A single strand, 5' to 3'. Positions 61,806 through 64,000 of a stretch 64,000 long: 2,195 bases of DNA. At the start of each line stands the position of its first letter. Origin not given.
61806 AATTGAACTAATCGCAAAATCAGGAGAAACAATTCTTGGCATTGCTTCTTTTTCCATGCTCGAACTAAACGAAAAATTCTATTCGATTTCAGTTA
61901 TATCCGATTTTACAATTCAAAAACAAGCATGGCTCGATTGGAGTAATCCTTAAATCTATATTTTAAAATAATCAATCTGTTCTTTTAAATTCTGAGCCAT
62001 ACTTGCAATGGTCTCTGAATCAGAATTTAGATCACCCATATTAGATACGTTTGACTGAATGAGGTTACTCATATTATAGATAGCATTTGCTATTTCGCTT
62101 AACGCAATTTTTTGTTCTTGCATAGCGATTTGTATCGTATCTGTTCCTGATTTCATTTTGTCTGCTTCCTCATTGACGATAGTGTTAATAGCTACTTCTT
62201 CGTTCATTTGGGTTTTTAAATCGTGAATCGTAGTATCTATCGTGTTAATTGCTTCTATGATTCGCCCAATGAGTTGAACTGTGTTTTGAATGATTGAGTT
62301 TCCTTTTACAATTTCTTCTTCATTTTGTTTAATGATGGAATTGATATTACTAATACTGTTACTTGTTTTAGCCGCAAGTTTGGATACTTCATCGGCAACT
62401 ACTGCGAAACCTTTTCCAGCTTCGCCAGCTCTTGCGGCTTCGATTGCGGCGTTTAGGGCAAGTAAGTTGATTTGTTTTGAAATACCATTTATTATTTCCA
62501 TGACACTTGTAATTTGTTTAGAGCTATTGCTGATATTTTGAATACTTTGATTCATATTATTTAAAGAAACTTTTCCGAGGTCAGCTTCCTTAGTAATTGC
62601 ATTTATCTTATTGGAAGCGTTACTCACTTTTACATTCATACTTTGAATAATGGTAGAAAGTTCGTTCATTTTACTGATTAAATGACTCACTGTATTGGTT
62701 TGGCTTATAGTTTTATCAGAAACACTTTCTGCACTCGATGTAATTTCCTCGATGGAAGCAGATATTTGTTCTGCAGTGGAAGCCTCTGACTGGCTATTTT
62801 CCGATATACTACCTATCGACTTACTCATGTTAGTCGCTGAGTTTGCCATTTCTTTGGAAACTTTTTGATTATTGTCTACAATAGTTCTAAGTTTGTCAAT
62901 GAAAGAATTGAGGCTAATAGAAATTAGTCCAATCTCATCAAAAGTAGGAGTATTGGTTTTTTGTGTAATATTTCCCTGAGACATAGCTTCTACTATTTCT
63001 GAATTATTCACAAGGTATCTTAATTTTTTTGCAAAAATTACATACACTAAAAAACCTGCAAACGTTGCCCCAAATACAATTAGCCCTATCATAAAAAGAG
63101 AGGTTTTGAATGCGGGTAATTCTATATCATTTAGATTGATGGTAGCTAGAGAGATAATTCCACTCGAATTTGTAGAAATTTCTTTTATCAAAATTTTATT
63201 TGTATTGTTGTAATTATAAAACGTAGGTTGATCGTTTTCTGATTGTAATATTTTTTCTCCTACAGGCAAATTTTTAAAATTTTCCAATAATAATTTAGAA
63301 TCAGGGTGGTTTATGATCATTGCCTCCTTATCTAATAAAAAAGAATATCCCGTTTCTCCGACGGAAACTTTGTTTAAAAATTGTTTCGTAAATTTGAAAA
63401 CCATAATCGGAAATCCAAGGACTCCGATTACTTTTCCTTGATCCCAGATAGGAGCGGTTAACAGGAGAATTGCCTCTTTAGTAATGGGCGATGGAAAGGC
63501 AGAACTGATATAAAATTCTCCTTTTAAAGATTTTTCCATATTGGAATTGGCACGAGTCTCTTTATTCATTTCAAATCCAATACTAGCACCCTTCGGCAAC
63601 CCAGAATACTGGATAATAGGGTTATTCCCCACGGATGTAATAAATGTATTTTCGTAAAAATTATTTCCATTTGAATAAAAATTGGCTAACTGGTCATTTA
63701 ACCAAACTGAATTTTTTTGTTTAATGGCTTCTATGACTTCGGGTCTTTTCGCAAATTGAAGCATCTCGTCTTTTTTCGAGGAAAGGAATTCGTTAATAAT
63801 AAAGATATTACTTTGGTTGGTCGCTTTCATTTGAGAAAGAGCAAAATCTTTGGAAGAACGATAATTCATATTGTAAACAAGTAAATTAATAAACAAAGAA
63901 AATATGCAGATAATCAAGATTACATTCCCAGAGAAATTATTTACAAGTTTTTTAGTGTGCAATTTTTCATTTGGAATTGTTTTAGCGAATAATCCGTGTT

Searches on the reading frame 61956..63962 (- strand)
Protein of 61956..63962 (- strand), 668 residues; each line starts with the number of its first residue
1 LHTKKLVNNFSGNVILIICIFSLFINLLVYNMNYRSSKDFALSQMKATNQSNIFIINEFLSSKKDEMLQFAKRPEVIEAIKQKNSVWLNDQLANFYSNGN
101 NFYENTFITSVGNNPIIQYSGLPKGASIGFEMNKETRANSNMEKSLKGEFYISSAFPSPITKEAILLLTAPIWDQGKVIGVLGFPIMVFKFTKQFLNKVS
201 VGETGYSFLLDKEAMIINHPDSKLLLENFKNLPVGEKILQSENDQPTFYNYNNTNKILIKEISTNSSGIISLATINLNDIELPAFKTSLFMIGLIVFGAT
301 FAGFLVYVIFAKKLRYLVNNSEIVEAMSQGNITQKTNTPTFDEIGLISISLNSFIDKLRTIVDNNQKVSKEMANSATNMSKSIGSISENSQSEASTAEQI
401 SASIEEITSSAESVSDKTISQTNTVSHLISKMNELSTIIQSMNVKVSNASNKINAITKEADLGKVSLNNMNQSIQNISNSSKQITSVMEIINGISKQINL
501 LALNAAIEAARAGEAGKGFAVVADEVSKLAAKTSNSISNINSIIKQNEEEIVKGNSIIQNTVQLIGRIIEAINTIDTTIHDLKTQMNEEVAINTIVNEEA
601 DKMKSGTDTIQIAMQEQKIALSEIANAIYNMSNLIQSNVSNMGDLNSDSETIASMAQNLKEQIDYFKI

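Call 46: search_protein_families(library=pfam, proteins=[window:61956-63962:-], max_evalue=0.001)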
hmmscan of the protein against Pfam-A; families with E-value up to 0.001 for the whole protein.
window:61956-63962:- (668 aa): 2 families
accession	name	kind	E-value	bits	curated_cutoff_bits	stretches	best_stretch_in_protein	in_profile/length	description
PF00015.26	MCPsignal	-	1.3e-30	106.9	34.6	1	456-604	7-169/172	Methyl-accepting chemotaxis protein (MCP) signalling domain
PF02743.24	dCache_1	-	1.9e-13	51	45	1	51-248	17-210/240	Cache domain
